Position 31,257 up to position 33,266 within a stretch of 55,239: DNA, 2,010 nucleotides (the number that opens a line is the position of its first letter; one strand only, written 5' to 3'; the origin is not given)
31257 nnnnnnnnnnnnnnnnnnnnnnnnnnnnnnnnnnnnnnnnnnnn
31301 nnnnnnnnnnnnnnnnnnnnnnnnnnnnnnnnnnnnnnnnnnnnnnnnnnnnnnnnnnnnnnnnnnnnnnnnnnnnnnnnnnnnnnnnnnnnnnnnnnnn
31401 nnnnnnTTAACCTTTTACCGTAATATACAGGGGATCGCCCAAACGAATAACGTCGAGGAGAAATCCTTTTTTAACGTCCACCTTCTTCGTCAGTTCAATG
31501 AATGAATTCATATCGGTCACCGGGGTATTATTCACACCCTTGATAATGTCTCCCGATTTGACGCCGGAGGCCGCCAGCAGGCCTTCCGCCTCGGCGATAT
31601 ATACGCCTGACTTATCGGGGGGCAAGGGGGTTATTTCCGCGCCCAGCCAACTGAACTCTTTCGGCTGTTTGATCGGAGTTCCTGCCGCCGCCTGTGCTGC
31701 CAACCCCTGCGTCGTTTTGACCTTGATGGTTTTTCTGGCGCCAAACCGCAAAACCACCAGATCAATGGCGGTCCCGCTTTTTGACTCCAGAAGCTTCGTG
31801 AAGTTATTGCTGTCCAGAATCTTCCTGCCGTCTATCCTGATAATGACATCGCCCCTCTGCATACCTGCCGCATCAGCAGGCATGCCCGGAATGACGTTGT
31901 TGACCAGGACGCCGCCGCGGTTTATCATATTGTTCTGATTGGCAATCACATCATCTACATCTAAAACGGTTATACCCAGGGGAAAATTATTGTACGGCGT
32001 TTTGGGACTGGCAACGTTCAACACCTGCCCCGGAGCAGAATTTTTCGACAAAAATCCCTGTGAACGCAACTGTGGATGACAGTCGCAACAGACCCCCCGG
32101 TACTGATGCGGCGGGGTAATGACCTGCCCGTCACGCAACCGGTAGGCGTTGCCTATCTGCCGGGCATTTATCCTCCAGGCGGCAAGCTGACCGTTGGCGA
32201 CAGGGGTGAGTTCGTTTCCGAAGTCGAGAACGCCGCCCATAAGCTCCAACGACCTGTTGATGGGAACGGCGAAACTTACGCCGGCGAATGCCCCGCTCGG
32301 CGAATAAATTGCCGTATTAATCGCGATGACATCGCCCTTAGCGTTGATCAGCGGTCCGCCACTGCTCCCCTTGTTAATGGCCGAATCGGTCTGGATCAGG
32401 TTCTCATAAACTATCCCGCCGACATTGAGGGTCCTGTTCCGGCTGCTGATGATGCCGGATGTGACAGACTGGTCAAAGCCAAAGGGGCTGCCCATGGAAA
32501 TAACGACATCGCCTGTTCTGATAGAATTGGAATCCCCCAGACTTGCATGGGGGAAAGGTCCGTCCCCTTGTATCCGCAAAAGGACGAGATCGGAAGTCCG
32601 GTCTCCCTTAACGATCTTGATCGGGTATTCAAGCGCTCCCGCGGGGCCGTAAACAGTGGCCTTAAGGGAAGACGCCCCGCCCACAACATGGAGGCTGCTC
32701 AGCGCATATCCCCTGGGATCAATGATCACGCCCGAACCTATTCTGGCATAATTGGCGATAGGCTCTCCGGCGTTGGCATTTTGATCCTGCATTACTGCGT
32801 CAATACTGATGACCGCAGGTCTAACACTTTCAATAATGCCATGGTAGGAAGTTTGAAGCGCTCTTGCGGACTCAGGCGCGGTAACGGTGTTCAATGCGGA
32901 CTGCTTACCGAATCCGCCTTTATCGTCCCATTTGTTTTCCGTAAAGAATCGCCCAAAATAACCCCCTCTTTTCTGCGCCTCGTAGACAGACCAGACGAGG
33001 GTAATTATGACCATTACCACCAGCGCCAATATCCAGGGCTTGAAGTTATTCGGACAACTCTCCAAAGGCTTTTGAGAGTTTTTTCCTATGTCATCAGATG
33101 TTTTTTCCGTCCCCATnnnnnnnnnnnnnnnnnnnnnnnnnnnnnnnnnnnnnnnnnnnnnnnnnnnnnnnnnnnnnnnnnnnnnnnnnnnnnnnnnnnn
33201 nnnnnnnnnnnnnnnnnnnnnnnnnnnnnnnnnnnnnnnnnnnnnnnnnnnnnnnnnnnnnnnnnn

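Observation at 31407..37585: Three magnetochrome-type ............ motifs, two in the PDZ protein and one in an apparently active HtrA protease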

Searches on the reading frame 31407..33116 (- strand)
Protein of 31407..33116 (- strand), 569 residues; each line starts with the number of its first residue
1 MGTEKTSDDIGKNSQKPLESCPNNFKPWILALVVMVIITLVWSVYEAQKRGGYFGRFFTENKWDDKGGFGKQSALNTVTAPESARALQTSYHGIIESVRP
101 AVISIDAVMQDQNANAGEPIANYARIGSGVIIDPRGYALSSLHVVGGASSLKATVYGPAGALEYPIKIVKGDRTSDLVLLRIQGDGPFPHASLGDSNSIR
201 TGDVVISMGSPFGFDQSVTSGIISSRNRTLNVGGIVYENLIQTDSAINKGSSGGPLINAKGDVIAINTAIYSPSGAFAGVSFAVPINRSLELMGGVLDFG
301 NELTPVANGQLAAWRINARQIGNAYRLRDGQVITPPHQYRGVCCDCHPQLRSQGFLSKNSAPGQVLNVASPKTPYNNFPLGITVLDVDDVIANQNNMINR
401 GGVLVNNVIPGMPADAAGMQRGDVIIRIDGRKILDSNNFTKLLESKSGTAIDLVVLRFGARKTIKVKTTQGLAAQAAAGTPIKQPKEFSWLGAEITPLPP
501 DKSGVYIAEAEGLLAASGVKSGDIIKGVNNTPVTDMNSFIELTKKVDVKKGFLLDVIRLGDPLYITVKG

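Call 3: search_protein_families(library=pfam, proteins=[window:31407-33116:-], max_evalue=0.01)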
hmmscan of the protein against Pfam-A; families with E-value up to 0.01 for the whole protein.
window:31407-33116:- (569 aa): 7 families
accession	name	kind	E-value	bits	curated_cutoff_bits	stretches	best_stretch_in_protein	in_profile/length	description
PF13365.12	Trypsin_2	-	1.1e-24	88.3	27.6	1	127-266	1-144/144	Trypsin-like peptidase domain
PF13180.12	PDZ_2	-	1.5e-18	67.3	27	2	380-468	3-80/80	PDZ domain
PF17820.7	PDZ_6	-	1.2e-15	57.4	27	1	405-457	2-54/54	PDZ domain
PF00595.29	PDZ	-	1.5e-13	51.4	23.2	1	376-435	8-59/81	PDZ domain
PF00089.32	Trypsin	-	8.2e-11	42.6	20.6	1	128-285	28-212/220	Trypsin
PF12812.13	PDZ_1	-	3.6e-07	30.6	28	1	504-546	32-75/78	PDZ-like domain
PF14685.13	PDZ_Tricorn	-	4.6e-07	30.2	25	1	418-459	37-80/88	Tricorn protease PDZ domain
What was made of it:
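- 31407..33116 (-): mamE: 569-aa HtrA/DegP-family protease with one magnetochrome unit inserted between the protease domain and PDZ1. Pfam Trypsin_2 plus PDZ domains (call 3).
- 31713..31991 (-): MamE PDZ1 (about residues 376-468). Pfam PDZ_2, PDZ_6 and PDZ (call 3).
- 31413..31625 (-): MamE PDZ2 (about residues 498-568). Pfam PDZ_1 over residues 504-546 (call 3).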

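Call 6: search_protein_families(library=ncbifam, proteins=[window:31407-33116:-], max_evalue=0.001)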
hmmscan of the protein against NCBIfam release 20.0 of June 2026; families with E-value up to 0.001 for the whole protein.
window:31407-33116:- (569 aa): 25 families
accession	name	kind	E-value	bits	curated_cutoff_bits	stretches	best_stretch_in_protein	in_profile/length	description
TIGR02037.1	degP_htrA_DO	subfamily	7.7e-82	275.5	416.2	2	118-299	53-230/434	Do family serine endopeptidase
NF040960.1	MamE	equivalog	4.2e-74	250.3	800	2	123-374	120-372/659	magnetosome formation protease MamE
NF047968.1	SerProtHtrA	equivalog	5e-56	190.6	470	2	79-296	43-256/357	serine protease HtrA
NF041521.1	HhoA_HhoB_HtrA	equivalog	1.9e-53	181.9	450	2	125-292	57-219/335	HhoA/HhoB/HtrA family serine endopeptidase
NF007526.1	PRK10139.1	equivalog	4e-51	174.1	756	2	114-301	80-264/456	serine endoprotease DegQ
NF008189.1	PRK10942.1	equivalog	3.1e-49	167.7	720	2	111-301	99-286/477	serine endoprotease DegP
TIGR02038.1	protease_degS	equivalog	6.8e-46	157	422.95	2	72-298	28-248/351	outer membrane-stress sensor serine endopeptidase DegS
NF008147.1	PRK10898.1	equivalog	2.8e-42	145.1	408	2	81-295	37-246/352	outer membrane-stress sensor serine endopeptidase DegS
NF050055.1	SerProtHtrAMycob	equivalog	1.4e-37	129.8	800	2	31-292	155-402/502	serine protease HtrA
NF040961.1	MamO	equivalog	2.2e-35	122.1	800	1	15-393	13-360/648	magnetosome protein MamO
NF053637.1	SerProtHtrAspr2045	equivalog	2e-34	119.2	650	2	51-293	24-279/394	serine protease HtrA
NF040965.1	MamP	equivalog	4.2e-17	62.7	300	2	498-560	131-193/290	magnetosome magnetite formation protein MamP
NF033740.0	MarP_fam_protase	equivalog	2.3e-10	40.1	250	1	94-264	189-348/390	MarP family serine protease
TIGR00054.1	TIGR00054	equivalog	1.4e-08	34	147.55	1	402-463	203-264/421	RIP metalloprotease RseP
NF041199.1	trx7_PDZ_seleno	equivalog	1e-07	31.2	300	1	406-467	208-389/390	Trx7/PDZ domain-containing (seleno)protein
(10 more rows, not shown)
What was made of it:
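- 31407..33116 (-): NCBIfam MamE scores 250 bits over residues 123-374, below the 800-bit cut-off (call 6). The mamI-mamE-mamQ synteny is present (calls 3, 6).
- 31413..31625 (-): A MamP-model PDZ stretch matches residues 498-560 (call 6).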

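Call 7: find_homologous_proteins(query=window:31407-33116:-, max_evalue=1e-10)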
Query window:31407-33116:- (569 aa): 2421 proteins with E <= 1e-10 among 8000 candidates; the best 120 are listed.
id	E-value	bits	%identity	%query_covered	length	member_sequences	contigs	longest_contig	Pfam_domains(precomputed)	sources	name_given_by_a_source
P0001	0.0e+0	1266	100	100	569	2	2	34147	PF14685.15,PF13365.13,PF12812.14,PF17820.8,PF00595.30,PF13180.13,PF00089.33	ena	-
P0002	0.0e+0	1026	81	100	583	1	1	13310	PF14685.15,PF13365.13,PF17820.8,PF00595.30,PF13180.13,PF00089.33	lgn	-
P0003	8.7e-289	977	75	100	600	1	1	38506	PF13365.13,PF17820.8,PF00595.30,PF13180.13,PF00089.33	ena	-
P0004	3.9e-286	968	75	100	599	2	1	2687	PF14685.15,PF13365.13,PF12812.14,PF17820.8,PF00595.30,PF13180.13,PF00089.33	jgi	jgi:serine protease Do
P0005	8.8e-284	960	73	100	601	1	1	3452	PF14685.15,PF13365.13,PF17820.8,PF00595.30,PF13180.13,PF00089.33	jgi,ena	-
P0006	1.4e-282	956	78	65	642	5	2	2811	PF14685.15,PF13365.13,PF12812.14,PF17820.8,PF00595.30,PF13180.13,PF00089.33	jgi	-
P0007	1.9e-280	949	74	100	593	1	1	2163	PF14685.15,PF13365.13,PF17820.8,PF00595.30,PF13180.13,PF00089.33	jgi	jgi:S1-C subfamily serine protease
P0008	2.3e-280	949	74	100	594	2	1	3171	PF14685.15,PF13365.13,PF17820.8,PF00595.30,PF13180.13,PF00089.33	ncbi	-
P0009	1.1e-275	934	74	100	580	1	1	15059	PF14685.15,PF13365.13,PF12812.14,PF17820.8,PF00595.30,PF13180.13,PF00089.33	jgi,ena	-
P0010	1.3e-272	923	72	100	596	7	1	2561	PF14685.15,PF13365.13,PF17820.8,PF00595.30,PF13180.13,PF00089.33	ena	-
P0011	2.3e-272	923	73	100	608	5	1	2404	PF14685.15,PF13365.13,PF12812.14,PF17820.8,PF00595.30,PF13180.13,PF00089.33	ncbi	-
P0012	1.3e-270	917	71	100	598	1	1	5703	PF14685.15,PF13365.13,PF17820.8,PF02907.22,PF00595.30,PF13180.13,PF00089.33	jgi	jgi:serine protease Do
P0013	2.8e-269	913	72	100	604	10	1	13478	PF13365.13,PF17820.8,PF00595.30,PF13180.13,PF00089.33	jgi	-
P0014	4.0e-269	912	71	100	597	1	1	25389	PF14685.15,PF13365.13,PF17820.8,PF00595.30,PF13180.13,PF00089.33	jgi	jgi:S1-C subfamily serine protease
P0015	3.5e-268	909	72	100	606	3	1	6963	PF14685.15,PF13365.13,PF12812.14,PF17820.8,PF00595.30,PF13180.13,PF00089.33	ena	-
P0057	7.6e-219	746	66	85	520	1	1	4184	PF14685.15,PF13365.13,PF12812.14,PF17820.8,PF00595.30,PF13180.13,PF00089.33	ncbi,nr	ncbi:MAG: trypsin-like peptidase domain-containing protein, partial [Syntrophales bacterium LBB04]|n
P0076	2.7e-182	625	47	98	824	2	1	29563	PF14685.15,PF13365.13,PF12812.14,PF17820.8,PF00595.30,PF13180.13,PF00089.33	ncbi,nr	ncbi:MAG: PDZ domain-containing protein [Candidatus Magnetoovum sp. WYHC-5]|nr:PDZ domain-containing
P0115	4.3e-170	585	48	99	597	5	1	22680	PF13365.13,PF12812.14,PF17820.8,PF00595.30,PF13180.13,PF00089.33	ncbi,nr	ncbi:MAG: trypsin-like peptidase domain-containing protein [Nitrospirae bacterium]|nr:trypsin-like p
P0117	6.5e-170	585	47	99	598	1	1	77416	PF14685.15,PF13365.13,PF12812.14,PF17820.8,PF00595.30,PF13180.13,PF00089.33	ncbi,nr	ncbi:MAG: trypsin-like peptidase domain-containing protein [Nitrospirae bacterium]|nr:trypsin-like p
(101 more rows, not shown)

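Call 15: search_solved_structures(query=window:31407-33116:-, max_evalue=1e-20, show_alignments=2)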
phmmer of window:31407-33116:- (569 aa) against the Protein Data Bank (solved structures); distinct sequences matched with E-value up to 1e-20: 94 (the best 60 are shown).
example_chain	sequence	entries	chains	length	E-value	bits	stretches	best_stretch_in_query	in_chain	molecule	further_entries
22kg_A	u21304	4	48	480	1.5e-46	162.4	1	125-292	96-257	Probable periplasmic serine endoprotease DegP-like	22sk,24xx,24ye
8k2y_A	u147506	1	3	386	4.9e-43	150.8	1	117-293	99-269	serine endoprotease DegP-like protein MucD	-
4a8a_A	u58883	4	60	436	3.2e-42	148.1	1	118-301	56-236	PERIPLASMIC PH-DEPENDENT SERINE ENDOPROTEASE DEGQ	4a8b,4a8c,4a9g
8kic_D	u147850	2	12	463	4.2e-42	147.7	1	118-301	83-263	peptidase Do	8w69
3mh5_A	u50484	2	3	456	7.7e-41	143.5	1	111-301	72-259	Protease do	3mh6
2zle_A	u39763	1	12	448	8.5e-41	143.4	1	111-301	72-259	Protease do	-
6jjo_A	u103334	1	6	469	1.8e-40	142.3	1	112-301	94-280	Periplasmic serine endoprotease DegP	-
3mh4_A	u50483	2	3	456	1.9e-40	142.3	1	111-301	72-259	Protease do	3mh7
6jjk_A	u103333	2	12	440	1.9e-40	142.2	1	111-301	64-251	Periplasmic serine endoprotease DegP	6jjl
3otp_A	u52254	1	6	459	2e-40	142.2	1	111-301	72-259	Protease do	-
1ky9_A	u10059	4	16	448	2e-40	142.1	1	111-301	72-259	PROTEASE DO | Periplasmic serine endoprotease DegP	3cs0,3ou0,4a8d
3pv2_A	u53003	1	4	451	4.2e-40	141.1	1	122-301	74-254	DegQ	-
3stj_A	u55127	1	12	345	7.3e-40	140.3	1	118-301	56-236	Protease degQ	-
3pv3_A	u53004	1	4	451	9.8e-40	139.9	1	122-301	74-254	DegQ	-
7xs0_A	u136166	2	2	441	2.3e-39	138.7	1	125-291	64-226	Periplasmic serine endoprotease DegP-like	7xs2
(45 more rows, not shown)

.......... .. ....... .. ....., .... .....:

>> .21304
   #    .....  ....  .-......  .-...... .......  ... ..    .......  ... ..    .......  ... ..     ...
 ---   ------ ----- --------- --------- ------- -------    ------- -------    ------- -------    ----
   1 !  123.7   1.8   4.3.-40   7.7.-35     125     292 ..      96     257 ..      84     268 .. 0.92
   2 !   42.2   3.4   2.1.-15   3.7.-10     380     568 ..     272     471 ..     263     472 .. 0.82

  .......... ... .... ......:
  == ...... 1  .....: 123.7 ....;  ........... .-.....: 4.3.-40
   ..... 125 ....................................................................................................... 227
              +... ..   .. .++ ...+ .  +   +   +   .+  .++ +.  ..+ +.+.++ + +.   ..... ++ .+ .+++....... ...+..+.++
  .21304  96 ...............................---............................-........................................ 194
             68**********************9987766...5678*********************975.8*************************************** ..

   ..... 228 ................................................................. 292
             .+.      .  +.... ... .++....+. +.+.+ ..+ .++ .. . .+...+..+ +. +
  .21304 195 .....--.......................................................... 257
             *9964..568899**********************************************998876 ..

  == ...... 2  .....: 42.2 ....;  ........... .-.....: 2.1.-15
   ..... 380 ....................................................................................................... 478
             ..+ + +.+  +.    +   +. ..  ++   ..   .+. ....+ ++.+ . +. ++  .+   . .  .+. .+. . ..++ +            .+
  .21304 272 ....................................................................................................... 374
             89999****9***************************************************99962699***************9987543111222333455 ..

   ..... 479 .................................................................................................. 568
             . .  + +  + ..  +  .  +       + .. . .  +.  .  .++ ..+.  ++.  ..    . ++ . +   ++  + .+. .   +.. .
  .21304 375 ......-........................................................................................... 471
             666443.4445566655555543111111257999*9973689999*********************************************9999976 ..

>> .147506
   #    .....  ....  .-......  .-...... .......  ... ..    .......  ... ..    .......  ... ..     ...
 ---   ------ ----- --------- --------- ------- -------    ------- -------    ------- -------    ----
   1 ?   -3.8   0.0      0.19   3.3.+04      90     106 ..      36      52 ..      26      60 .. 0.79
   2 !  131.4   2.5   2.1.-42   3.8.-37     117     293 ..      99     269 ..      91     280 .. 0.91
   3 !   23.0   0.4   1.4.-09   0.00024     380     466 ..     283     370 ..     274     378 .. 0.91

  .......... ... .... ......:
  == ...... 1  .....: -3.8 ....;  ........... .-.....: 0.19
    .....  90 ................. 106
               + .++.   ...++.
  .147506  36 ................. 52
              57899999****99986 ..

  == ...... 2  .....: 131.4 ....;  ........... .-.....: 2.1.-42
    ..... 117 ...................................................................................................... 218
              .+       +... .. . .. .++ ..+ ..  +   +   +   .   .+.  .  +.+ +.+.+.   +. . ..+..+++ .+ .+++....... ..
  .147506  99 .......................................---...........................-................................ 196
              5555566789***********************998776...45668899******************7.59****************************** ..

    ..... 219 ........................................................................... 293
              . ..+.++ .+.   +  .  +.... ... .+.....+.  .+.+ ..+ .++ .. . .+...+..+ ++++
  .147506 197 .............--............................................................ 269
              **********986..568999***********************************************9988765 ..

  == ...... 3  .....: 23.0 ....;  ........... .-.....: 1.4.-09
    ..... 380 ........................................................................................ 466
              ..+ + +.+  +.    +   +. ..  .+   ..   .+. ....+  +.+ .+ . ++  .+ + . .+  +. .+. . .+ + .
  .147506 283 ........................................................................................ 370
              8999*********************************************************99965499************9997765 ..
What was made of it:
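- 32217..32750 (-): MamE trypsin-like protease domain (about residues 123-300). Triad codons: His143 at 32688-32690, Asp176 at 32589-32591, Ser252 at 32361-32363. Aligned to DegP-like (22kg) and MucD (8k2y) structures, with the triad positions matched (call 15).
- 31713..31991 (-): Aligned to DegP PDZ1 (call 15).
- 31413..31625 (-): Aligned to DegP PDZ2 (call 15).
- Closest known: DegP/DegQ/MucD periplasmic HtrA proteases. Same: The protease domain plus two PDZ domains align at E about 1e-46 to 1e-40, with the triad conserved (call 15).
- Checked: They align with the catalytic His/Asp/Ser of DegP-like and MucD structures (call 15).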

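Call 21: find_related_loci(query=window:31407-33116:-, collection=genome_contigs, flank=10000)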
Query window:31407-33116:- (569 aa) in genome_contigs; peptide patterns used: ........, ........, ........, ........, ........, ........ (x = any residue, [..] = any of these).
292 stretches matched a pattern; 256 encode a relative of the query (tblastn E <= 1e-3); the best 80 are kept; 80 distinct loci.
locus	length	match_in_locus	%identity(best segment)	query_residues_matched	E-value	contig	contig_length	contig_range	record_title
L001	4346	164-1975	68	1-568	0e+0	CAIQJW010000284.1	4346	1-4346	MAG: uncultured delta proteobacterium isolate Ja1-D5_bin-237 genome assembly, contig: bin-237:284/332, whole genome shot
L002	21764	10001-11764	63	1-568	0e+0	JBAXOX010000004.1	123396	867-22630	MAG: Acidobacteriota bacterium isolate ELA516 MAG516_4, whole genome shotgun sequence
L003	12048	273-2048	54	1-569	0e+0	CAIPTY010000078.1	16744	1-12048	MAG: uncultured Desulfuromonadales bacterium isolate A14_bin-0914 genome assembly, contig: bin-0914:078/103, whole genom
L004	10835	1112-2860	55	1-569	0e+0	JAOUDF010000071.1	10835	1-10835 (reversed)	MAG: Nitrospirota bacterium isolate 4_1_Jan_SF_Bin16 4_1_Jan_SF_Bin16_scaffold_2485_c1, whole genome shotgun sequence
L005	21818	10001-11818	52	6-568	0e+0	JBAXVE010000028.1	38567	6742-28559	MAG: Desulfuromonadales bacterium isolate ELA679 MAG679_28, whole genome shotgun sequence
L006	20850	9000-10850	49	1-569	0e+0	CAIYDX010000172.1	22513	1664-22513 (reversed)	MAG: uncultured Geobacteraceae bacterium isolate AlinenLipids_bin-4284 genome assembly, contig: bin-4284:172/419, whole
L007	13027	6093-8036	46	1-569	2e-179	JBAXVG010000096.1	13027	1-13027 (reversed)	MAG: Desulfuromonadales bacterium isolate ELA681 MAG681_96, whole genome shotgun sequence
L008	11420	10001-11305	60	1-415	2e-162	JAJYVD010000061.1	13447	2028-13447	MAG: Nitrospirae bacterium isolate FK1.bin72 NODE_4816_length_13447_cov_15.174550, whole genome shotgun sequence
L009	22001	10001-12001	42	1-569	6e-149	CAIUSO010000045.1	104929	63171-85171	MAG: uncultured Geobacteraceae bacterium isolate E14_bin-1988 genome assembly, contig: bin-1988:045/169, whole genome sh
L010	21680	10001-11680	44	1-468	9e-141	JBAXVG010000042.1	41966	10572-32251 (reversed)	MAG: Desulfuromonadales bacterium isolate ELA681 MAG681_42, whole genome shotgun sequence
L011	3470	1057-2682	44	24-470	1e-136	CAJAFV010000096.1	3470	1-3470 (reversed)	MAG: uncultured Geobacteraceae bacterium isolate A-4_bin-085 genome assembly, contig: bin-085:96/99, whole genome shotgu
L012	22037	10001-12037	57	1-569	4e-131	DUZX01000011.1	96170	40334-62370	MAG TPA_asm: Desulfuromonadales bacterium isolate MAG_13126_9_058 Ga0172367_10000182, whole genome shotgun sequence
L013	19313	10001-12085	43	1-569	2e-172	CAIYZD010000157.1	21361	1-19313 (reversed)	MAG: uncultured Geobacteraceae bacterium isolate MJ-2014_bin-1737 genome assembly, contig: bin-1737:157/854, whole genom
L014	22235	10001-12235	55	1-569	1e-129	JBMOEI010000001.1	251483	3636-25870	MAG: Desulfuromonadaceae bacterium isolate Deming_bin.100 contig16, whole genome shotgun sequence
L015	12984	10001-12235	55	1-569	3e-129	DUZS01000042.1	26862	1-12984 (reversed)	MAG TPA_asm: Desulfuromonadales bacterium isolate MAG_21600_9_004 Ga0194059_1000242, whole genome shotgun sequence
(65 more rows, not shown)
